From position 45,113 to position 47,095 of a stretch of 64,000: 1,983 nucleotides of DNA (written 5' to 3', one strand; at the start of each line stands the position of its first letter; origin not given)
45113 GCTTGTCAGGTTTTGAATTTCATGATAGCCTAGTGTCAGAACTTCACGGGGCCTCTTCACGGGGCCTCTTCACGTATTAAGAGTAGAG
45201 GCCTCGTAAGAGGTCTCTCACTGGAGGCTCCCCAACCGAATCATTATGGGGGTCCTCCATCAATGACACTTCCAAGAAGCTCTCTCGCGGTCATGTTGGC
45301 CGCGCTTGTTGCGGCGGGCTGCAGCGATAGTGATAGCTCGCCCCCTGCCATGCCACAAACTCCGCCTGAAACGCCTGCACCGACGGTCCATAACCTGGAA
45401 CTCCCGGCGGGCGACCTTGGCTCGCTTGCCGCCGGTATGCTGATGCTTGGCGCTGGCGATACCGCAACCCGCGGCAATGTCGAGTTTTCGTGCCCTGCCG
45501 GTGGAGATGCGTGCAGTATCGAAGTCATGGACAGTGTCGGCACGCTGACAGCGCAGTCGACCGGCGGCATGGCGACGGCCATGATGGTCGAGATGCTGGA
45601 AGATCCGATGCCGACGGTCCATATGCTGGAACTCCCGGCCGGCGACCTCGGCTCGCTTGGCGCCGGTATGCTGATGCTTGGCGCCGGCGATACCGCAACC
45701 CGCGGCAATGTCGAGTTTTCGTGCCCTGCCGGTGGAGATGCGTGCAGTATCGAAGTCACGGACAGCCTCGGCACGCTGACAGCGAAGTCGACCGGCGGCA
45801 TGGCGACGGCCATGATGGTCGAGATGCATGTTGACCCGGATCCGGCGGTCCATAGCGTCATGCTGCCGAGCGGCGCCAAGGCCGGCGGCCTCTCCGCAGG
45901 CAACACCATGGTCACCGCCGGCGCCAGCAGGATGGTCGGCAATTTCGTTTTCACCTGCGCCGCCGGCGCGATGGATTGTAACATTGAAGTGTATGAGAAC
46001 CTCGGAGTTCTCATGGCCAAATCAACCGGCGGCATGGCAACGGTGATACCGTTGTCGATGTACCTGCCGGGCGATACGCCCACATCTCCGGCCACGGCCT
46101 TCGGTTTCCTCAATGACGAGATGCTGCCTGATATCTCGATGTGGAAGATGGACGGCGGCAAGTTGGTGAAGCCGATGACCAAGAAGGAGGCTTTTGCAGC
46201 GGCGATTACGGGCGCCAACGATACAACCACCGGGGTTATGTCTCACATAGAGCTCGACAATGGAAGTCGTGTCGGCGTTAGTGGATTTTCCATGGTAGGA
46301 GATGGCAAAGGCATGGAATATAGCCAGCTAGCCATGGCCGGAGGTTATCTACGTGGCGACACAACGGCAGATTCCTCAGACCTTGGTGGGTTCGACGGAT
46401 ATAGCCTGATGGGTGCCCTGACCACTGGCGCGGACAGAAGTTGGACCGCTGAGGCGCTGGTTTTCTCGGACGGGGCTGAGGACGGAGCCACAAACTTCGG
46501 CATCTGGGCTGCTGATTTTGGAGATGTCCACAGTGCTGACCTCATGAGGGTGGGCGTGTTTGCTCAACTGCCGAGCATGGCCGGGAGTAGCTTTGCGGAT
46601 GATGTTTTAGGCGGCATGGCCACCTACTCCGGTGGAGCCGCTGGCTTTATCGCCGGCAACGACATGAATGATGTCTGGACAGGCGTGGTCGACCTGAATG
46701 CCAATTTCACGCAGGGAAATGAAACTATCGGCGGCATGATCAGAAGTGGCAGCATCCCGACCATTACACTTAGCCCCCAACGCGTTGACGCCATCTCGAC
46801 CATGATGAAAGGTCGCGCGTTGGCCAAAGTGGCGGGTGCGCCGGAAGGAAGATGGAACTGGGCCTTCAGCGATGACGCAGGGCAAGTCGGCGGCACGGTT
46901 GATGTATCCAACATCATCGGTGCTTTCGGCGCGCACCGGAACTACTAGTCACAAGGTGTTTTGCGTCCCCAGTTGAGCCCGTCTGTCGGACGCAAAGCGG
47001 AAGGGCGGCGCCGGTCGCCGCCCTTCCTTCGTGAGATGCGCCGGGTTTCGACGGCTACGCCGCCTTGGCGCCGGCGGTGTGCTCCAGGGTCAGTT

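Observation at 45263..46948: Methionine-rich surface lipoprotein with a recent 231-bp tandem duplication (Cys-pair modules) and a TbpB/fHbp-like C-terminal barrel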

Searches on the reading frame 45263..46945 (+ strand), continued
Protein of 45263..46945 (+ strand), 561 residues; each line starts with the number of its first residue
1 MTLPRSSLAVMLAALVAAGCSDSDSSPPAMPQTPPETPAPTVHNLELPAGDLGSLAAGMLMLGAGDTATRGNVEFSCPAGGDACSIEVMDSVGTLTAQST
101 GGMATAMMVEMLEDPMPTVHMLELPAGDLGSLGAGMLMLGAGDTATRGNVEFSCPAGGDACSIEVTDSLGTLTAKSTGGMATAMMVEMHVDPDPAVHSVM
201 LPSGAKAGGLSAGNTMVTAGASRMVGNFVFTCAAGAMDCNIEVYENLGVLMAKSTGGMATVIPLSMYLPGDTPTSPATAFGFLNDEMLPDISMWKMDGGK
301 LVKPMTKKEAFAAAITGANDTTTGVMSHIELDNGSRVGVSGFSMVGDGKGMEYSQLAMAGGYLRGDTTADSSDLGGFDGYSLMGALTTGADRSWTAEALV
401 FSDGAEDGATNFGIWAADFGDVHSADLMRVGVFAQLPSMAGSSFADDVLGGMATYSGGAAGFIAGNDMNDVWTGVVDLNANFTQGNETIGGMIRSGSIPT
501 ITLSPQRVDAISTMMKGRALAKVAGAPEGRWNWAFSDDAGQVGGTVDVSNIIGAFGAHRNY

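Call 79: search_protein_families(library=ncbifam, alignment_id=A1, max_evalue=0.01)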
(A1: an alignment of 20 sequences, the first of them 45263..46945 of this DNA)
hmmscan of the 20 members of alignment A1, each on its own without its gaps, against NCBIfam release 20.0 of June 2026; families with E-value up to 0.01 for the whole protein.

A. member 1, window:45263-46945:+ (561 aa): 0 families

B. families by the number of members that match (of 20 scanned): 3 families
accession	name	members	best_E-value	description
NF041636.1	slam_lipo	6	9.5e-15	Slam-dependent surface lipoprotein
NF058595.1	invert_tail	2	0.0039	lipo-invert putative C-terminal anchoring domain-containing protein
NF051869.1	StalkProtStpX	1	0.00013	stalk-specific protein StpX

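Call 85: find_related_loci(query=window:45263-46945:+, collection=metagenome_contigs, flank=10000)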
Query window:45263-46945:+ (561 aa) in metagenome_contigs; peptide patterns used: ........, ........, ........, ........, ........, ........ (x = any residue, [..] = any of these).
38 stretches matched a pattern; 1 encode a relative of the query (tblastn E <= 1e-3); 1 distinct loci.
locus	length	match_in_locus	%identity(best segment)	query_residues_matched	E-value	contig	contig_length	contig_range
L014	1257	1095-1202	47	385-420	3e-6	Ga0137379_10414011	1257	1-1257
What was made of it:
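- Tried and rejected: The metagenome scan for close relatives gave one weak hit, so no strain-level comparison of repeat number was possible (call 85).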

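Call 89: find_encoding_contigs(protein=P0013, flank=10000, max_places=1)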
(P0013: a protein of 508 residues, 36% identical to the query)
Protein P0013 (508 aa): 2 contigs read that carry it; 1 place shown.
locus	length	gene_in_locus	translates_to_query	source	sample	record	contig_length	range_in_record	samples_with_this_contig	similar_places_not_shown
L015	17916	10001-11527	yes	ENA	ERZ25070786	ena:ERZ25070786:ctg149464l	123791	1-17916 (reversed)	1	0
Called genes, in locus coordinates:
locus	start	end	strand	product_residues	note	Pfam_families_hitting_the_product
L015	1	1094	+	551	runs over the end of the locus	PF01609:DDE_Tnp_1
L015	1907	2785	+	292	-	PF13495:Phage_int_SAM_4, PF00589:Phage_integrase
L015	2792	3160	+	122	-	PF14319:Zn_Tnp_IS91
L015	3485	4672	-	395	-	PF01548:DEDD_Tnp_IS110, PF02371:Transposase_20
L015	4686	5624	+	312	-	PF04986:Y2_Tnp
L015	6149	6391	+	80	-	-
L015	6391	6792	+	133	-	PF01850:PIN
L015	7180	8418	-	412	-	PF13356:Arm-DNA-bind_3, PF14659:Phage_int_SAM_3 (weak), PF00589:Phage_integrase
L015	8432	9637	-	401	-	PF13356:Arm-DNA-bind_3, PF00589:Phage_integrase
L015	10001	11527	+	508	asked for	-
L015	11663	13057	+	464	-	PF04575:SlipAM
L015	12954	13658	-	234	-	-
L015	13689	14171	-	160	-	PF13358:DDE_3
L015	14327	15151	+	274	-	PF05598:DUF772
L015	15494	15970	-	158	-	PF13384:HTH_23 (faint), PF13551:HTH_29, PF13518:HTH_28 (weak), PF13565:HTH_32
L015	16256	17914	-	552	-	?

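Call 90: find_encoding_contigs(protein=P0024, flank=10000, max_places=1)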
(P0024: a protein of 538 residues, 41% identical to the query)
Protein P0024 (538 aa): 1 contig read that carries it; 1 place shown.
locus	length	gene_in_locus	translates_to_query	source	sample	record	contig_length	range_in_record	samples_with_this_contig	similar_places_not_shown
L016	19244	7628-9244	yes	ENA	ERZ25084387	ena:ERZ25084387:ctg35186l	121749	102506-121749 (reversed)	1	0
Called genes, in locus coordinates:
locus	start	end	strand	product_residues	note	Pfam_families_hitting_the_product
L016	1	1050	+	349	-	?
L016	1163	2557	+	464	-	PF01131:Topoisom_bac, PF01396:Zn_ribbon_Top1, PF13368:Toprim_C_rpt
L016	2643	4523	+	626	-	PF17876:CSD2, PF00773:RNB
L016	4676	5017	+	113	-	PF21716:dnstrm_HI1420, PF01381:HTH_3 (faint)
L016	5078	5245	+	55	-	PF00471:Ribosomal_L33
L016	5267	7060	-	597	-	PF01336:tRNA_anti-codon, PF00152:tRNA-synt_2, PF02938:GAD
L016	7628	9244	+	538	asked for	-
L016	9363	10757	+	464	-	PF04575:SlipAM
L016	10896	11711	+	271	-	PF00106:adh_short, PF13561:adh_short_C2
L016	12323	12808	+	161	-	PF01264:Chorismate_synt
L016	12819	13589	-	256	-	PF01479:S4 (weak), PF01728:FtsJ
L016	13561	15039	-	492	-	PF13292:DXP_synthase_N, PF02779:Transket_pyr, PF02780:Transketolase_C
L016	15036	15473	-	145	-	PF13292:DXP_synthase_N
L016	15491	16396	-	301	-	PF00348:polyprenyl_synt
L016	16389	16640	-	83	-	PF02609:Exonuc_VII_S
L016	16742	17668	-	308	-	PF00850:Hist_deacetyl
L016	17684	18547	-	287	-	PF00753:Lactamase_B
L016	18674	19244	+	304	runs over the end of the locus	-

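Call 91: find_encoding_contigs(protein=P0011, flank=10000, max_places=1)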
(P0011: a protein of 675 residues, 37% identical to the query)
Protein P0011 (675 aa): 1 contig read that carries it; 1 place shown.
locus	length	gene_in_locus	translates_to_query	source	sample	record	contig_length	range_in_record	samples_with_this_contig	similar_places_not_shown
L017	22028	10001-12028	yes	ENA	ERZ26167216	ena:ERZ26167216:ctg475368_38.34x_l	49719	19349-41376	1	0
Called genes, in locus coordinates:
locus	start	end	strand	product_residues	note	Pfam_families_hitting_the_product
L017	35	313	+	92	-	PF01527:HTH_Tnp_1, PF13384:HTH_23 (weak)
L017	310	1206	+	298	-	PF13276:HTH_21, PF00665:rve, PF13683:rve_3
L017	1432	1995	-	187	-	PF01609:DDE_Tnp_1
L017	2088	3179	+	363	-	PF13384:HTH_23, PF13551:HTH_29 (weak), PF13565:HTH_32, PF13358:DDE_3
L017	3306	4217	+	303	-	PF01548:DEDD_Tnp_IS110, PF02371:Transposase_20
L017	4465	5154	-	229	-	PF05598:DUF772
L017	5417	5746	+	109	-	-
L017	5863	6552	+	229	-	PF05598:DUF772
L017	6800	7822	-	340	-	PF01548:DEDD_Tnp_IS110, PF02371:Transposase_20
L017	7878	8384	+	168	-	PF01609:DDE_Tnp_1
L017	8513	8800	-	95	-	-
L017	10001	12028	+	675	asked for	-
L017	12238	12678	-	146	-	-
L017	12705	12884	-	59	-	-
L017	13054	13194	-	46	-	-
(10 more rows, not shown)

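Call 97: find_encoding_contigs(protein=P0003, flank=5000, max_places=3)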
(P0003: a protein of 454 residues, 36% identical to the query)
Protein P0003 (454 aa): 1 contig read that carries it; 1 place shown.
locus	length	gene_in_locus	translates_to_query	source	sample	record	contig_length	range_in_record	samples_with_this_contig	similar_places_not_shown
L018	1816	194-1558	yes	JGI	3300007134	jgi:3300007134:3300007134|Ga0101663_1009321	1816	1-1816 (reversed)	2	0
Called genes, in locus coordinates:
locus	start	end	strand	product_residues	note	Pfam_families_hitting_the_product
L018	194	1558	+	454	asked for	-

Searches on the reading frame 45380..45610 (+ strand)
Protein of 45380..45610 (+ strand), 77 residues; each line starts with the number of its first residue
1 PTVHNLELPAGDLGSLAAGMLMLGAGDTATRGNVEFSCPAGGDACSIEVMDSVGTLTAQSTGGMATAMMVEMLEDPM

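Call 23: find_related_loci(query=A2, collection=genome_contigs, flank=10000)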
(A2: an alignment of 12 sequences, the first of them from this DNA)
Query A2 (77 aa) in genome_contigs; peptide patterns used: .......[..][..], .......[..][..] (x = any residue, [..] = any of these).
84 stretches matched a pattern; 5 encode a relative of the query (tblastn E <= 1e-3); 5 distinct loci.
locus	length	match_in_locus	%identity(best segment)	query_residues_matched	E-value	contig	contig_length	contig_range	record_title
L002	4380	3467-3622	53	17-71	1e-12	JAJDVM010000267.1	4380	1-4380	MAG: Defluviicoccus sp. isolate jk18x22bins.41 k141_207492, whole genome shotgun sequence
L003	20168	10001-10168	55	8-67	3e-12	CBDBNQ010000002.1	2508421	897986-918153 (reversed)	MAG: Nitrospirales bacterium isolate a682887b-61b0-46b6-b4c5-97f9e0a0637c genome assembly, contig: contig_2, whole genom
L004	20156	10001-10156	51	17-71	1e-10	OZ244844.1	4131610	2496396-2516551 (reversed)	MAG: Alphaproteobacteria bacterium isolate d5e27bab-34fd-41d3-b671-866094b33863 genome assembly, chromosome: 1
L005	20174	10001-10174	47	4-67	1e-10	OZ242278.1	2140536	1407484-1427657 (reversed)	MAG: Gammaproteobacteria bacterium isolate 99813c64-cda1-4339-9072-ed8613caf1e7 genome assembly, chromosome: 1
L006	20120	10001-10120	58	28-67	5e-10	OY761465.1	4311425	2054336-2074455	MAG: Candidatus Binatia bacterium isolate d3e24e22-6b5b-4867-8422-75782eed2520 genome assembly, chromosome: 1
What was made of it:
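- Tried and rejected: It returned only five MAG loci (call 23).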

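Call 53: search_protein_representatives(alignment_id=A4)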
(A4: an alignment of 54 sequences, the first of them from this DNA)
Query: 54 sequences, 66 profile positions. Proteins with E-value up to 0.001 (for the whole library): 785; up to 1e-10: 520; up to 1e-30: 138. The best 150 are listed.
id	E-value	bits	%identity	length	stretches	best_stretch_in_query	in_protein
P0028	0.0e+00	1280.1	-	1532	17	3-65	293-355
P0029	1.9e-274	902.4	-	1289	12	2-65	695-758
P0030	1.4e-224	742.6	-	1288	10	3-65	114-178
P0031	9.5e-203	672.7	-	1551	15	4-65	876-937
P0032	9.0e-193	640.7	-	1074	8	4-64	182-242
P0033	1.5e-170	569.6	-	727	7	4-64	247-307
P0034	2.1e-153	514.6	-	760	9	3-64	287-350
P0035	2.5e-152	511.1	-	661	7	2-63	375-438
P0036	3.2e-144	485.2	-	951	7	4-65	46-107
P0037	1.9e-140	473.1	-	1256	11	2-64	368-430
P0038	2.5e-136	459.9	-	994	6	3-65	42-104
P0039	3.6e-136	459.4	-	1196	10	2-64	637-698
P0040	2.2e-124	421.6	-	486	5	3-64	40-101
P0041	1.6e-118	402.8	-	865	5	2-65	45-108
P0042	1.9e-110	377.0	-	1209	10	2-64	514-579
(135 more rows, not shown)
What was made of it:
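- On Cys-pair beta-module repeat family (uncurated, defined here): The family profile finds 785 clusters (call 53).
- Module family: 785 clusters at E <= 1e-3 and 520 at <= 1e-10 (call 53).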

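Call 56: predict_structure(alignment_id=A4)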
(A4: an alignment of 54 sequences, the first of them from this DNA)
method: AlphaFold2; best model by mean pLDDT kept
length: 69 residues; sequences in the alignment: 54
mean_pLDDT: 82.4   pTM: 0.62
mean pLDDT of the five models: 82.4, 80.6, 77.4, 75.4, 68.8
residues with pLDDT >= 90: 1; 70-90: 67; 50-70: 1; < 50: 0
segments of 3 or more residues with pLDDT < 50: none
pLDDT, mean of each block of 10 residues (from residue 1): 77 83 88 84 85 80 80
secondary structure, 60 per line:
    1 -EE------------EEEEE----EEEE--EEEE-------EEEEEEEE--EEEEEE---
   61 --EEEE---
elements in order: E16-20 E25-28 E31-34 E42-49 E52-57 E63-66

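Call 60: fold_search(model_id=the predicted structure, library=pdb)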
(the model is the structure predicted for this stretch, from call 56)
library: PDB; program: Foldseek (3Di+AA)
matches with E <= 10: 279; with E <= 0.001: 0
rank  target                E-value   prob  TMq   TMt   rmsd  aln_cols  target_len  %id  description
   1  9cs4_d                1.8e+00  0.12  0.24  0.04   4.9        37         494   19  TRiC-ADP-S3 (released 2025-01-22)
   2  8y7z_A                1.9e+00  0.13  0.27  0.08   9.8        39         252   18  Cryo-EM structure of the monomeric SPARSA gRNA-ssDNA complex (released 2024-10-16)
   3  4c8q_C                2.0e+00  0.11  0.29  0.27   8.4        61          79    8  Crystal structure of the yeast Lsm1-7-Pat1 complex (released 2013-10-16)
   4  3knq_B                2.2e+00  0.12  0.30  0.14   9.5        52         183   12  Beta Turn Optimization of the Gene-3-Protein of Filamentous Phage Fd (released 2009-11-24)
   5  8in8_B                2.2e+00  0.11  0.26  0.08  10.7        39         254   15  Cryo-EM structure of the target ssDNA-bound SIR2-APAZ/Ago-gRNA quaternary complex (released 2023-07-05)
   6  1o9y_A                2.2e+00  0.08  0.26  0.26  11.2        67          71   16  Crystal structure of the C-terminal domain of the HrcQb protein from Pseudomonas syringae pv. phaseolicola (released 2003-12-04)
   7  1t6a                  2.3e+00  0.14  0.28  0.19   3.7        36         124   11  Crystal Structure of Protein of Unknown Function from Bacillus stearothermophilus (released 2004-07-06)
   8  8y80_E                2.4e+00  0.09  0.26  0.04   9.8        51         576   12  Cryo-EM structure of the tetrameric SPARSA gRNA-ssDNA complex (released 2024-10-16)
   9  2ltj_MODEL_1_A        2.4e+00  0.08  0.30  0.20  15.7        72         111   12  Conformational analysis of StrH, the surface-attached exo- beta-D-N-acetylglucosaminidase from Streptococcus p (released 2012-11-28)
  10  4v94_D                2.4e+00  0.07  0.22  0.04   6.7        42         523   19  Molecular architecture of the eukaryotic chaperonin TRiC/CCT derived by a combination of chemical crosslinking and mas (released 2014-07-09)
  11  4m7d_J                2.6e+00  0.08  0.27  0.25   8.6        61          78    8  Crystal structure of Lsm2-8 complex bound to the RNA fragment CGUUU (released 2013-11-13)
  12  3rfb_A                2.7e+00  0.18  0.37  0.19   4.4        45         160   16  Structure of fRMsr (released 2012-04-11)
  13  9nr3_A                2.9e+00  0.08  0.29  0.04  10.8        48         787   19  CRBN-DDB1 in complex with GLUL-cN (released 2026-01-07)
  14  1o9y_D                3.0e+00  0.07  0.24  0.23  10.9        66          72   18  Crystal structure of the C-terminal domain of the HrcQb protein from Pseudomonas syringae pv. phaseolicola (released 2003-12-04)
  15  5odn_D                3.0e+00  0.06  0.25  0.17  13.3        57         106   10  Salinibacter ruber Single-Strand Binding protein (released 2018-08-01)
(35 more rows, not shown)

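Call 68: find_homologous_proteins(query=A5, max_evalue=1e-30)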
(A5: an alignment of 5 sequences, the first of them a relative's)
Query A5 (5 sequences) (456 aa, profile of the alignment): 2593 proteins with E <= 1e-30 among 8000 candidates; the best 120 are listed.
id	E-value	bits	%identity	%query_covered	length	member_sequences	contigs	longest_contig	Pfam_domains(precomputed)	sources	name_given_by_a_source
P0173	1.1e-238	810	48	99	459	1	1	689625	PF14559.13,PF04575.20,PF13428.13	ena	-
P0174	4.0e-237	805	53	94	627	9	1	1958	PF14559.13,PF24575.2,PF04575.20,PF13424.13,PF13432.13,PF13428.13,PF07719.24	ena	-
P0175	4.0e-233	792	49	99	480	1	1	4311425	PF14559.13,PF24575.2,PF04575.20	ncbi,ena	-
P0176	7.5e-230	781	100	100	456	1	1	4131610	PF14559.13,PF04575.20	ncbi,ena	-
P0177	3.9e-219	746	53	94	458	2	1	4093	PF24575.2,PF04575.20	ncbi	-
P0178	9.3e-217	738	86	100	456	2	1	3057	PF14559.13,PF04575.20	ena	-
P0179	2.0e-216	737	50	80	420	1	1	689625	PF24575.2,PF04575.20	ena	-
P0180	2.8e-214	730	48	99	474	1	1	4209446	PF04575.20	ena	-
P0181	4.3e-214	729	53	99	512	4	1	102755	PF04575.20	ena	-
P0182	9.5e-211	718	51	95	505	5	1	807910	PF24575.2,PF04575.20,PF13432.13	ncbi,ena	-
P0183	2.2e-209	714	53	98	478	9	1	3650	PF14559.13,PF24575.2,PF04575.20,PF13432.13,PF13428.13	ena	-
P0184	2.2e-209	714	79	100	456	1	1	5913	PF04575.20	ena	-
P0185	6.1e-209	712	77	100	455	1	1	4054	PF04575.20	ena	-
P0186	7.8e-209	712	47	98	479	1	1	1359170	PF24575.2,PF04575.20,PF10082.16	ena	-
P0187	1.6e-208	711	56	98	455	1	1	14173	PF14559.13,PF04575.20,PF13432.13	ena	-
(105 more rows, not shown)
